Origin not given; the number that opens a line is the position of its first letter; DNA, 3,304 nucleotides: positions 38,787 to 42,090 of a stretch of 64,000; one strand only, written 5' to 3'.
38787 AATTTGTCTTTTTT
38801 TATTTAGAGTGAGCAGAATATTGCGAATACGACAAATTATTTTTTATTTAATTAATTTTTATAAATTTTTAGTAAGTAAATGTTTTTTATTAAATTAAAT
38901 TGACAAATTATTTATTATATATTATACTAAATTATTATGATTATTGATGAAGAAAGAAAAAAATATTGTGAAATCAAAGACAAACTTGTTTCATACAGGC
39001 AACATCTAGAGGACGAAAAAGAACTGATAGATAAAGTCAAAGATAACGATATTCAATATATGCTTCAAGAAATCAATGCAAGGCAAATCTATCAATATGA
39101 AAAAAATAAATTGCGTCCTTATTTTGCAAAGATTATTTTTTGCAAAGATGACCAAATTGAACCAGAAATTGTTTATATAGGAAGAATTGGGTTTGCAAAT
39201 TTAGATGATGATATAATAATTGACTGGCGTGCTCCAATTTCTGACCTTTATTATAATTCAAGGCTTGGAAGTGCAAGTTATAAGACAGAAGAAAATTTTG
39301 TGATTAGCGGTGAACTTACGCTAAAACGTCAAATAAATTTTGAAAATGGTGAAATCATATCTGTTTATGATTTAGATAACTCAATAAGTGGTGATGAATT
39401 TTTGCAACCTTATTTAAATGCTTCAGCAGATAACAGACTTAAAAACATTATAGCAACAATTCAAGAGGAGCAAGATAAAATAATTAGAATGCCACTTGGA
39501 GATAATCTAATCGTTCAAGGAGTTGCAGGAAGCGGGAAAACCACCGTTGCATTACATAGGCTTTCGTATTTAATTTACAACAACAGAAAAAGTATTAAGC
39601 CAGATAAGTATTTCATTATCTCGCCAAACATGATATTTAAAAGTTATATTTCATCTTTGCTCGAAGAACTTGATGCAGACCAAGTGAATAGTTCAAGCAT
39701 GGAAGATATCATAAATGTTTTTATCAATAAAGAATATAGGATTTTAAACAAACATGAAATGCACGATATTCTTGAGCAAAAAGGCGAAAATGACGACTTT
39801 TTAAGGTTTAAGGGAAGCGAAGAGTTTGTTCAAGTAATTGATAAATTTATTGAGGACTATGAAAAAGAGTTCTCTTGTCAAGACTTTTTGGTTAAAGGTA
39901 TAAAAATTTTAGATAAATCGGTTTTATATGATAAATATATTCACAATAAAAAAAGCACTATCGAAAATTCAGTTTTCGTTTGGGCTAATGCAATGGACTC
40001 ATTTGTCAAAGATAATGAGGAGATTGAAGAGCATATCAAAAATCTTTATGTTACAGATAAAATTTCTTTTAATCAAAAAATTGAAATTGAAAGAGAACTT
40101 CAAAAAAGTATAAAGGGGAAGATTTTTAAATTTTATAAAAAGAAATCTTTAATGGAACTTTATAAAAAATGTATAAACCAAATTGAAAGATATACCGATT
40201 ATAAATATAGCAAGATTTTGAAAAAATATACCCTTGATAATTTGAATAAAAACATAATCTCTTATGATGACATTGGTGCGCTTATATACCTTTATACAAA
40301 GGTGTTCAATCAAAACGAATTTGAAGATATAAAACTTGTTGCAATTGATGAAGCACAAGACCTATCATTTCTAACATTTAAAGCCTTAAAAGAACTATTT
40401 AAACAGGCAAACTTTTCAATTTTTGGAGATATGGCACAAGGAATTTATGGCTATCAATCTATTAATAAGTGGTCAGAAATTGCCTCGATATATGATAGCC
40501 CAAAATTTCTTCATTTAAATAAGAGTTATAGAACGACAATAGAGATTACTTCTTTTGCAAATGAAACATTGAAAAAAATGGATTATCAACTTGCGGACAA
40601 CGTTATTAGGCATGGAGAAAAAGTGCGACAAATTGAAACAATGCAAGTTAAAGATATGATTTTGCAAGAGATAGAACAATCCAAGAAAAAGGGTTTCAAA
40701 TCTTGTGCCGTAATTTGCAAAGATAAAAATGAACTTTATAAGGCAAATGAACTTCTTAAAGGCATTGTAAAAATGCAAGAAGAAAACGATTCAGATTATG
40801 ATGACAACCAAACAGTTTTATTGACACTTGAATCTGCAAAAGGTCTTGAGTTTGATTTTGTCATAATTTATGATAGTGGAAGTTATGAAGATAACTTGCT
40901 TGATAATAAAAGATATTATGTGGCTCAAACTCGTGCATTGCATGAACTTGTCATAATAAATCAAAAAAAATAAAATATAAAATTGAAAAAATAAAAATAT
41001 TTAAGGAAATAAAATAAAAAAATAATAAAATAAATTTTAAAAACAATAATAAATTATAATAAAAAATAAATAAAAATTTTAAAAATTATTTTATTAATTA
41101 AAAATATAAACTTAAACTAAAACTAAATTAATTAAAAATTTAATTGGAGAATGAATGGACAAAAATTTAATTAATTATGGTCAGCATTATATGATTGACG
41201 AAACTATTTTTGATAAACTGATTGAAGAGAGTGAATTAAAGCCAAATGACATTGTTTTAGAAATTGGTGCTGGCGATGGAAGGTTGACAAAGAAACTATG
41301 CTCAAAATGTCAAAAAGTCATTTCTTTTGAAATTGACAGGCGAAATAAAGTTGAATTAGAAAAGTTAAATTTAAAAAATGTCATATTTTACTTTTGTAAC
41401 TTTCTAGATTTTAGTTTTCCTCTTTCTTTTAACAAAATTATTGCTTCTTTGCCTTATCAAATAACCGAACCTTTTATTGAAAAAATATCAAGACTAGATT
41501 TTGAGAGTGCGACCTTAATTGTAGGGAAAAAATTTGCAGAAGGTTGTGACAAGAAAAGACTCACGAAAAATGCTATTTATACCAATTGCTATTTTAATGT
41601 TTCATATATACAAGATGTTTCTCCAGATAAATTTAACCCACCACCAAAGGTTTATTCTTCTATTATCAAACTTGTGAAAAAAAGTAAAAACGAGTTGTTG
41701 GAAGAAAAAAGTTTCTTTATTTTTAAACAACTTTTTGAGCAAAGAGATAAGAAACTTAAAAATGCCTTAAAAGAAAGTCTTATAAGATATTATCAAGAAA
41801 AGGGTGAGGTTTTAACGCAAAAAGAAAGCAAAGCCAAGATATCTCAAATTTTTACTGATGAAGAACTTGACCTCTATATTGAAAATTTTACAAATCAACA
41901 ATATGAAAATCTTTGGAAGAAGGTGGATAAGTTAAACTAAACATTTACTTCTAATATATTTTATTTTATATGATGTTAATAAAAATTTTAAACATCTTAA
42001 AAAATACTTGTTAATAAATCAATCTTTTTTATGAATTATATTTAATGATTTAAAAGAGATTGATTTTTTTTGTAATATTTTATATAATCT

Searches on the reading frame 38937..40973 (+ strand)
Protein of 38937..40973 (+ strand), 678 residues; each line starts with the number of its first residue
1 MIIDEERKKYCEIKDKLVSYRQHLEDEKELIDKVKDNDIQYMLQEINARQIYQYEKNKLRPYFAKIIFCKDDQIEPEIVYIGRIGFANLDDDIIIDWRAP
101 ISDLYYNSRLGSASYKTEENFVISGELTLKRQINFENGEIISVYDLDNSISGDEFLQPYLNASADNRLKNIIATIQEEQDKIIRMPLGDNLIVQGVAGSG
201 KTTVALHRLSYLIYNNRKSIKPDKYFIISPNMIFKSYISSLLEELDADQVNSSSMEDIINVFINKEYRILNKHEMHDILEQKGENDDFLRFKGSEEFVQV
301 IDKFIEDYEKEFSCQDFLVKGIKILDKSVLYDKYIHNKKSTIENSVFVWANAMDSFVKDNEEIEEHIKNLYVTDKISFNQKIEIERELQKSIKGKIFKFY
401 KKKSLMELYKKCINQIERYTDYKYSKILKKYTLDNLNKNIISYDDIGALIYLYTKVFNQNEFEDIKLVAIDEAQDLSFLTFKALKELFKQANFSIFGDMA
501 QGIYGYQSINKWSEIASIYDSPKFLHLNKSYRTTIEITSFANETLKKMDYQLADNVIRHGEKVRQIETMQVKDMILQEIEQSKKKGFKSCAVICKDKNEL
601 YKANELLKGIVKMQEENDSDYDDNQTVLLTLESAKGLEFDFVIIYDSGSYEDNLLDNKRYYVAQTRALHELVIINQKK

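Call 5: search_protein_families(library=pfam, proteins=[window:38937-40973:+])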
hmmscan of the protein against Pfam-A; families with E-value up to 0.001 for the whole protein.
window:38937-40973:+ (678 aa): 9 families
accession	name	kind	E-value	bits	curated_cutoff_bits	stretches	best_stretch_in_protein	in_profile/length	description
PF00580.27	UvrD-helicase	-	3.3e-14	53.7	23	1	176-507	2-256/271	UvrD/REP helicase N-terminal domain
PF01443.25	Viral_helicase1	-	2.4e-10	41.1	21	1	462-675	55-228/228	Viral superfamily 1 RNA helicase core domain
PF13245.12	AAA_19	-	5.9e-08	33.4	25.1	0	455-505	82-132/134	AAA domain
PF13538.12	UvrD_C_2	-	7.7e-07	29.3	27.4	1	628-674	4-52/52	UvrD-like helicase C-terminal domain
PF00270.35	DEAD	-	1.6e-06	28.4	26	0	179-230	4-53/167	DEAD/DEAH box helicase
PF13361.12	UvrD_C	-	2.4e-06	27.6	25.6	1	612-676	274-348/350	UvrD-like helicase C-terminal domain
PF13604.12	AAA_30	-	0.00029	21.1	27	0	176-204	3-34/191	AAA domain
PF09848.15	SLFN-g3_helicase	-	0.00043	20.1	24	0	191-229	4-40/354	Schlafen group 3, DNA/RNA helicase domain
PF13401.12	AAA_22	-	0.00054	20.7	27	0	452-493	74-116/130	AAA domain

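Call 19: find_related_loci(query=window:38937-40973:+, collection=metagenome_contigs, flank=10000)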
Query window:38937-40973:+ (678 aa) in metagenome_contigs; peptide patterns used: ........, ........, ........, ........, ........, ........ (x = any residue, [..] = any of these).
133 stretches matched a pattern; 13 encode a relative of the query (tblastn E <= 1e-3); 13 distinct loci.
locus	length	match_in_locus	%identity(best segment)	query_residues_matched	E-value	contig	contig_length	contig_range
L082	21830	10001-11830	34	61-674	4e-75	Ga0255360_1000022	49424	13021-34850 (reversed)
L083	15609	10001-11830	34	58-674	1e-74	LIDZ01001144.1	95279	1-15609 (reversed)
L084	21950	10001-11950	31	58-675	7e-71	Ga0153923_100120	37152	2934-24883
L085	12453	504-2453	31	58-675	2e-70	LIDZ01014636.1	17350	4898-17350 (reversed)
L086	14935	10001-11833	33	58-674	5e-70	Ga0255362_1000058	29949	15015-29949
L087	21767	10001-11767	31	81-678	5e-65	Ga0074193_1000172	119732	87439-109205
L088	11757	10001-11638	30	61-608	6e-63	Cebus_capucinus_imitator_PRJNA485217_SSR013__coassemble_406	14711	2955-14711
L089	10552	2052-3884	32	49-677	1e-62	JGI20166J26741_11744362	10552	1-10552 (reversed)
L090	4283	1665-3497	30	49-677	8e-63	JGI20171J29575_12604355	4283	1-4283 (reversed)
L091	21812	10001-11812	29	61-677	6e-61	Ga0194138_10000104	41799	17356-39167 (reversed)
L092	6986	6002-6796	37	58-305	3e-41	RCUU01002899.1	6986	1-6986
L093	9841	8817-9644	36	61-337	2e-40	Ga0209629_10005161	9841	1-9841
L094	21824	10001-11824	29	61-675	1e-52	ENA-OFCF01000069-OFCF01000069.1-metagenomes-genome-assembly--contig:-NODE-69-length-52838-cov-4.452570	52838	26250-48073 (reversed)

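Call 20: find_homologous_proteins(query=window:38937-40973:+, max_evalue=1e-20)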
Query window:38937-40973:+ (678 aa): 7875 proteins with E <= 1e-20 among 8000 candidates; the best 120 are listed.
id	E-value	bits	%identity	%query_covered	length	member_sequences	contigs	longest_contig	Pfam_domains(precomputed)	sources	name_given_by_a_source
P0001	0.0e+0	1475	100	100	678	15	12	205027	PF13538.13,PF00270.36,PF01443.25,PF13361.13,PF13245.13,PF00580.28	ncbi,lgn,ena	-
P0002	4.6e-250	850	60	100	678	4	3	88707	PF13538.13,PF01443.25,PF13361.13,PF13245.13,PF00580.28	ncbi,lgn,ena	-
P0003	5.8e-240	816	58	100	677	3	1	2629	PF13538.13,PF01443.25,PF13361.13,PF13245.13,PF00580.28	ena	-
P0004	4.3e-238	810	57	99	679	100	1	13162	PF13538.13,PF01443.25,PF13361.13,PF13245.13,PF00580.28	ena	-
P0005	2.3e-206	705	51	99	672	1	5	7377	PF13538.13,PF01443.25,PF13361.13,PF13245.13,PF00580.28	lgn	-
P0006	6.8e-186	638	49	99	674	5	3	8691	PF13538.13,PF01443.25,PF13245.13,PF00580.28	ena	-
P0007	1.6e-180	620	47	99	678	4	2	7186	PF13538.13,PF01443.25,PF13245.13,PF00580.28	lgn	-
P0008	3.0e-180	619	47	99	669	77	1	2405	PF13538.13,PF01443.25,PF13245.13,PF00580.28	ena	-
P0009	3.5e-178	612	47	99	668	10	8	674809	PF13538.13,PF01443.25,PF13245.13,PF00580.28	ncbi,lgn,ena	-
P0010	6.5e-174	598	48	92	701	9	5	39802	PF13538.13,PF01443.25,PF13245.13,PF00580.28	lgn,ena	-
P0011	1.4e-173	597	46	99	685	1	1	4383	PF13538.13,PF01443.25,PF13245.13,PF00580.28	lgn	-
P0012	2.1e-173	596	48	93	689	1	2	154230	PF13538.13,PF01443.25,PF13361.13,PF13245.13,PF00580.28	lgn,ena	-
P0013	1.3e-169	584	48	92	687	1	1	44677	PF13538.13,PF01443.25,PF13361.13,PF13245.13,PF00580.28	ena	-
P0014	6.8e-169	582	47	92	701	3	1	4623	PF13538.13,PF01443.25,PF13245.13,PF00580.28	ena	-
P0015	2.0e-167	577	47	93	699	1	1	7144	PF13538.13,PF01443.25,PF13361.13,PF13245.13,PF00580.28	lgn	-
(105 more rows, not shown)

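Call 21: find_encoding_contigs(protein=P0001, flank=1000, max_places=6)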
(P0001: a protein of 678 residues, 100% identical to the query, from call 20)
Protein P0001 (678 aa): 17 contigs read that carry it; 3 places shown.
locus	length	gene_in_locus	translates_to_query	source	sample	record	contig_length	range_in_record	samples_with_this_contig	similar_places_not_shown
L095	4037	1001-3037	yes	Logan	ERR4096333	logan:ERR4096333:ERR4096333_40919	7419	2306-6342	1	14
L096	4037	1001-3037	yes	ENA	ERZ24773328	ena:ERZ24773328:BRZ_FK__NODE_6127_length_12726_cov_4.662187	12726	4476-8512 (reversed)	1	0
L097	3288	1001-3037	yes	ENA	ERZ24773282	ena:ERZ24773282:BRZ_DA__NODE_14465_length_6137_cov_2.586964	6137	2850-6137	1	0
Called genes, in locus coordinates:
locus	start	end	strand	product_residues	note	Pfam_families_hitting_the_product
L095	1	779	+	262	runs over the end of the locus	PF04402:SIMPL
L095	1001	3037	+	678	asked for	PF00270:DEAD (faint), PF00580:UvrD-helicase, PF01443:Viral_helicase1 (faint), PF13245:AAA_19 (faint), PF13361:UvrD_C (weak), PF13538:UvrD_C_2 (weak)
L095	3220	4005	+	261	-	PF00398:RrnaAD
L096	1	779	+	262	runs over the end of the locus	PF04402:SIMPL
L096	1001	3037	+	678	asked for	PF00270:DEAD (faint), PF00580:UvrD-helicase, PF01443:Viral_helicase1 (faint), PF13245:AAA_19 (faint), PF13361:UvrD_C (weak), PF13538:UvrD_C_2 (weak)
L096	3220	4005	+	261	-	PF00398:RrnaAD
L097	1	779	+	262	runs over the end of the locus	PF04402:SIMPL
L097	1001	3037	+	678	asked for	PF00270:DEAD (faint), PF00580:UvrD-helicase, PF01443:Viral_helicase1 (faint), PF13245:AAA_19 (faint), PF13361:UvrD_C (weak), PF13538:UvrD_C_2 (weak)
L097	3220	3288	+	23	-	?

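Call 22: find_encoding_contigs(protein=P0002, flank=10000, max_places=2)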
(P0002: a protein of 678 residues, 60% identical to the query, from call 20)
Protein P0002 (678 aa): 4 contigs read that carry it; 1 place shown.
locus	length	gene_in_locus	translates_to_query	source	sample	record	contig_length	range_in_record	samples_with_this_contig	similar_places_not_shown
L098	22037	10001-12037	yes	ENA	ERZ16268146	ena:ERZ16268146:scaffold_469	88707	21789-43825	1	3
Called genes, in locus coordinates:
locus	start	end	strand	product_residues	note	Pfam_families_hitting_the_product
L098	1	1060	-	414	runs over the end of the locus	PF13527:Acetyltransf_9, PF17668:Acetyltransf_17, PF13530:SCP2_2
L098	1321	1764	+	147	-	PF00293:NUDIX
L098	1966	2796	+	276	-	PF07934:OGG_N, PF00730:HhH-GPD (weak)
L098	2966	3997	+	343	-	PF12127:FloA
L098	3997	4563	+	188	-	-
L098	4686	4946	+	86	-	PF07873:YabP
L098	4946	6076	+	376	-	PF06898:YqfD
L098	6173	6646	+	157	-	PF02130:YbeY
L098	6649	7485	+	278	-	PF00350:Dynamin_N (faint), PF01926:MMR_HSR1, PF02421:FeoB_N, PF04548:AIG1, PF07650:KH_2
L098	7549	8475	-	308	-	PF01565:FAD_binding_4, PF02873:MurB_C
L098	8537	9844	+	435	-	PF01225:Mur_ligase, PF08245:Mur_ligase_M, PF02875:Mur_ligase_C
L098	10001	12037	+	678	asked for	PF00580:UvrD-helicase, PF01443:Viral_helicase1 (faint), PF13245:AAA_19 (faint), PF13361:UvrD_C, PF13538:UvrD_C_2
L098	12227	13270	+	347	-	PF13421:Band_7_1, PF01145:Band_7, PF17032:Zn_ribbon_15 (faint), PF12773:DZR, PF13240:Zn_Ribbon_1 (weak), PF24460:DUF7575 (faint), PF13240:Zn_Ribbon_1, PF13248:Zn_ribbon_3 (weak)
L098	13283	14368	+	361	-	PF08271:Zn_Ribbon_TF (faint)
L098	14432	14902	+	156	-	-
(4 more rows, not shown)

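Call 25: find_encoding_contigs(protein=P0121, flank=10000, max_places=2)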
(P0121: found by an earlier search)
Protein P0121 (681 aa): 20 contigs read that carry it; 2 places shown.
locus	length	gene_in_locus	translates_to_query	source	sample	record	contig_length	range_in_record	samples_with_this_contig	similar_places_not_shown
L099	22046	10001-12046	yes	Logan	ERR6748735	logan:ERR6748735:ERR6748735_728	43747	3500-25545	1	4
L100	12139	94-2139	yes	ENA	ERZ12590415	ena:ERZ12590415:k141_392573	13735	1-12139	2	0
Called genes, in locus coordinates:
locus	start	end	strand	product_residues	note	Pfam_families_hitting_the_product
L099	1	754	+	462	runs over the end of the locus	PF01336:tRNA_anti-codon, PF00152:tRNA-synt_2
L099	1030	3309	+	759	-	PF19732:SpoIIE_N, PF07228:SpoIIE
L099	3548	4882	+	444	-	PF01171:ATP_bind_3, PF11734:TilS_C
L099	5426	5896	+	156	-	PF08719:NADAR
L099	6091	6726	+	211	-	PF00302:CAT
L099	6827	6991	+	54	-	-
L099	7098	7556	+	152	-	PF00583:Acetyltransf_1, PF13673:Acetyltransf_10, PF13508:Acetyltransf_7, PF08445:FR47 (weak)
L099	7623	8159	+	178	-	PF00300:His_Phos_1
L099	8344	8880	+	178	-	PF10688:Imp-YgjV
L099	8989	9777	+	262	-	PF04402:SIMPL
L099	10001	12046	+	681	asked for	PF00270:DEAD (faint), PF00580:UvrD-helicase, PF01443:Viral_helicase1 (faint), PF13245:AAA_19 (faint), PF13361:UvrD_C (weak), PF13538:UvrD_C_2 (weak)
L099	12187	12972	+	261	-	PF00398:RrnaAD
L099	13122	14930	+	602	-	PF00009:GTP_EFTU, PF00071:Ras (faint), PF03144:GTP_EFTU_D2, PF22042:EF-G_D2 (weak), PF14492:EFG_III (faint), PF00679:EFG_C, PF06421:LepA_C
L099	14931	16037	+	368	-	PF04055:Radical_SAM, PF06969:HemN_C (weak)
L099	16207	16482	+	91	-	PF04297:UPF0122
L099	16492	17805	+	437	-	PF02881:SRP54_N, PF06414:Zeta_toxin, PF00448:SRP54, PF01656:CbiA (weak), PF13207:AAA_17 (weak), PF13401:AAA_22 (weak), PF13671:AAA_33 (weak), PF02978:SRP_SPB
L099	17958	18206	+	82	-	PF00886:Ribosomal_S16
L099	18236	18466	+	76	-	PF13083:KH_KhpA-B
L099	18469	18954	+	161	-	PF01782:RimM, PF05239:PRC (faint), PF24986:PRC_RimM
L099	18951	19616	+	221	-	PF01746:tRNA_m1G_MT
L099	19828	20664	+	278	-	PF00009:GTP_EFTU (faint), PF00350:Dynamin_N (faint), PF10662:PduV-EutP (faint), PF01926:MMR_HSR1, PF02421:FeoB_N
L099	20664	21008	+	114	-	PF08378:NERD (weak), PF02021:UPF0102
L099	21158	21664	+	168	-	-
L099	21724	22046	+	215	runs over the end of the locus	PF00005:ABC_tran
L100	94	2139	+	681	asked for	PF00270:DEAD (faint), PF00580:UvrD-helicase, PF01443:Viral_helicase1 (faint), PF13245:AAA_19 (faint), PF13361:UvrD_C (weak), PF13538:UvrD_C_2 (weak)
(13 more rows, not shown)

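Call 26: find_encoding_contigs(protein=P0123, flank=10000, max_places=2)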
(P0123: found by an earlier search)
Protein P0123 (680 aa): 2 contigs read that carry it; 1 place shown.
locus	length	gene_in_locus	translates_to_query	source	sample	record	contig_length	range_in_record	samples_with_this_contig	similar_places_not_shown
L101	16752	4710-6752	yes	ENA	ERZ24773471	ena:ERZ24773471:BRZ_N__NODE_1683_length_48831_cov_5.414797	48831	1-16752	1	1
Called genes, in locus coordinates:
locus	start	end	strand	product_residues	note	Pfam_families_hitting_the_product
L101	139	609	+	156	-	PF08719:NADAR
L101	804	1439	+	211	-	PF00302:CAT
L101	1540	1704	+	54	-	-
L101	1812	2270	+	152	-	PF00583:Acetyltransf_1, PF13673:Acetyltransf_10 (weak), PF13508:Acetyltransf_7, PF08445:FR47 (weak)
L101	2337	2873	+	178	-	PF00300:His_Phos_1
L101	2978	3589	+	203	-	PF10688:Imp-YgjV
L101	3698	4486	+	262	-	PF04402:SIMPL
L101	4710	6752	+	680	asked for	PF00270:DEAD (faint), PF00580:UvrD-helicase, PF01443:Viral_helicase1 (faint), PF13245:AAA_19 (faint), PF13361:UvrD_C (weak), PF13538:UvrD_C_2 (weak)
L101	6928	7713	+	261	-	PF00398:RrnaAD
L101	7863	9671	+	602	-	PF00009:GTP_EFTU, PF03144:GTP_EFTU_D2, PF22042:EF-G_D2 (weak), PF14492:EFG_III (faint), PF00679:EFG_C, PF06421:LepA_C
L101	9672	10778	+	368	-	PF04055:Radical_SAM, PF06969:HemN_C (weak)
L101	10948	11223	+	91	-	PF04297:UPF0122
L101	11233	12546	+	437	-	PF02881:SRP54_N, PF06414:Zeta_toxin, PF00448:SRP54, PF01656:CbiA (weak), PF13207:AAA_17 (weak), PF13401:AAA_22 (weak), PF13671:AAA_33 (weak), PF02978:SRP_SPB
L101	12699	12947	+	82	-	PF00886:Ribosomal_S16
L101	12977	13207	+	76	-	PF13083:KH_KhpA-B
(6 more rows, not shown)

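Call 43: find_encoding_contigs(protein=P0004, flank=10000, max_places=1)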
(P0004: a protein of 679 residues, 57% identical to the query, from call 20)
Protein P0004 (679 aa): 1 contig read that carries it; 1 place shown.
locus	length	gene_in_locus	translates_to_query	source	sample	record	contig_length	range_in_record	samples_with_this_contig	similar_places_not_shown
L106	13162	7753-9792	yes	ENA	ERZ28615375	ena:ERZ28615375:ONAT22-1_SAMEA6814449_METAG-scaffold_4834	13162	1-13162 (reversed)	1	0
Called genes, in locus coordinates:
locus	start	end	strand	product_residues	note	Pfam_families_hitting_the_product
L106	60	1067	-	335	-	-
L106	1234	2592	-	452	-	PF01225:Mur_ligase, PF08245:Mur_ligase_M, PF02875:Mur_ligase_C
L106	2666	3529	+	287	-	PF01565:FAD_binding_4, PF02873:MurB_C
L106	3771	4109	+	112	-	PF00583:Acetyltransf_1, PF13302:Acetyltransf_3, PF13508:Acetyltransf_7 (weak)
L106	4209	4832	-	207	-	PF03358:FMN_red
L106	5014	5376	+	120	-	PF13811:DUF4186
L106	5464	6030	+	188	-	PF10688:Imp-YgjV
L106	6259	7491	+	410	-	PF02127:Peptidase_M18, PF05343:Peptidase_M42 (faint)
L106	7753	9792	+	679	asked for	PF00580:UvrD-helicase, PF01443:Viral_helicase1 (faint), PF13245:AAA_19 (faint), PF13361:UvrD_C (weak), PF13538:UvrD_C_2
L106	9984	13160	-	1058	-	?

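Call 44: find_encoding_contigs(protein=P0009, flank=10000, max_places=1)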
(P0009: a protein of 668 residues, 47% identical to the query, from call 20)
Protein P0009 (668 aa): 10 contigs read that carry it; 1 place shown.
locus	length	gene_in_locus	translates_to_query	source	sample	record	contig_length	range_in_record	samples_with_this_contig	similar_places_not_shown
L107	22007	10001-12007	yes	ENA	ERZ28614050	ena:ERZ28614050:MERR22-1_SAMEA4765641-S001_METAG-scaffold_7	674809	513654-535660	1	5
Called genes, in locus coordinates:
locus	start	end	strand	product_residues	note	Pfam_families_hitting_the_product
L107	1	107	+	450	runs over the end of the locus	-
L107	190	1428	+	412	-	PF13393:tRNA-synt_His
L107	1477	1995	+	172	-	-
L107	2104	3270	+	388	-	PF06925:MGDG_synth (weak), PF04101:Glyco_tran_28_C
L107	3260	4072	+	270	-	PF01553:Acyltransferase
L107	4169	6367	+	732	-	-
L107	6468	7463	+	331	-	-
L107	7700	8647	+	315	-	PF14659:Phage_int_SAM_3, PF00589:Phage_integrase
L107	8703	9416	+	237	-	PF14378:PAP2_3, PF01569:PAP2 (weak)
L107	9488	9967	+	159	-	PF13302:Acetyltransf_3 (weak), PF00583:Acetyltransf_1, PF13673:Acetyltransf_10, PF13508:Acetyltransf_7, PF08445:FR47 (weak)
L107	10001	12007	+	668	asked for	PF00580:UvrD-helicase, PF13245:AAA_19, PF01443:Viral_helicase1 (faint), PF13538:UvrD_C_2 (weak)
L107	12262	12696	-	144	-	PF01989:AcnX_swivel_put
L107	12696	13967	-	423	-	PF04412:AcnX, PF28403:AcnX_2nd, PF28406:AcnX_3rd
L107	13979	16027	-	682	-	PF00724:Oxidored_FMN, PF13434:Lys_Orn_oxgnase (faint), PF07992:Pyr_redox_2 (weak), PF00890:FAD_binding_2 (faint), PF07992:Pyr_redox_2, PF13450:NAD_binding_8 (weak), PF13738:Pyr_redox_3, PF00070:Pyr_redox (weak), +2 more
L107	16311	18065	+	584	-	PF00884:Sulfatase (weak)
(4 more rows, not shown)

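Call 47: search_protein_families(library=ncbifam, proteins=[window:38937-40973:+], max_evalue=0.001)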
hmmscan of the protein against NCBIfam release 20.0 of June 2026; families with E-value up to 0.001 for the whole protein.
window:38937-40973:+ (678 aa): 7 families
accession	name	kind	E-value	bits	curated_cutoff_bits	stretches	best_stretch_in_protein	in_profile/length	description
NF041464.1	HelD_BACSU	equivalog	4.1e-102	342.4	419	2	48-385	86-429/779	RNA polymerase recycling motor HelD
NF041254.1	motor_HelR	exception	1.3e-37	129.4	750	2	2-260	15-273/706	RNA polymerase recycling motor ATPase HelR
NF041258.1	motor_HelR_2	exception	8.2e-37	126.7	1100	2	36-259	36-255/713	RNA polymerase recycling motor ATPase HelR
NF041465.1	HelD_MYCSM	equivalog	2.2e-33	115.3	1051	2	55-257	59-258/719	RNA polymerase recycling motor HelD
NF008743.0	PRK11773.1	equivalog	2.1e-13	49.5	965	1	463-566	212-318/720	DNA helicase II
TIGR01075.1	uvrD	equivalog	2.6e-11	42.6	1144.45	1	464-568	208-315/715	DNA helicase II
NF008276.0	PRK11054.1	equivalog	1.4e-06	27.2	543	0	445-646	410-609/684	DNA helicase IV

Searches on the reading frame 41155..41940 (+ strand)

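Call 77: search_protein_families(library=pfam, proteins=[window:41155-41940:+], max_evalue=0.01)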
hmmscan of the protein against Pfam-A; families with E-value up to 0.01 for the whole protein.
window:41155-41940:+ (261 aa): 4 families
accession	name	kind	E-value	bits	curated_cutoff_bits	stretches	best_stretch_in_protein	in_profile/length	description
PF00398.26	RrnaAD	-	1.4e-35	123.2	24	1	3-209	3-227/263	Ribosomal RNA adenine dimethylase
PF05219.18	DREV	-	0.0001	21.9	26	1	5-74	64-138/265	DREV methyltransferase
PF13847.12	Methyltransf_31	-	0.00037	20.7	27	1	29-98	2-81/145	Methyltransferase domain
PF13649.12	Methyltransf_25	-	0.0015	19.7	27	1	34-102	1-75/97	Methyltransferase domain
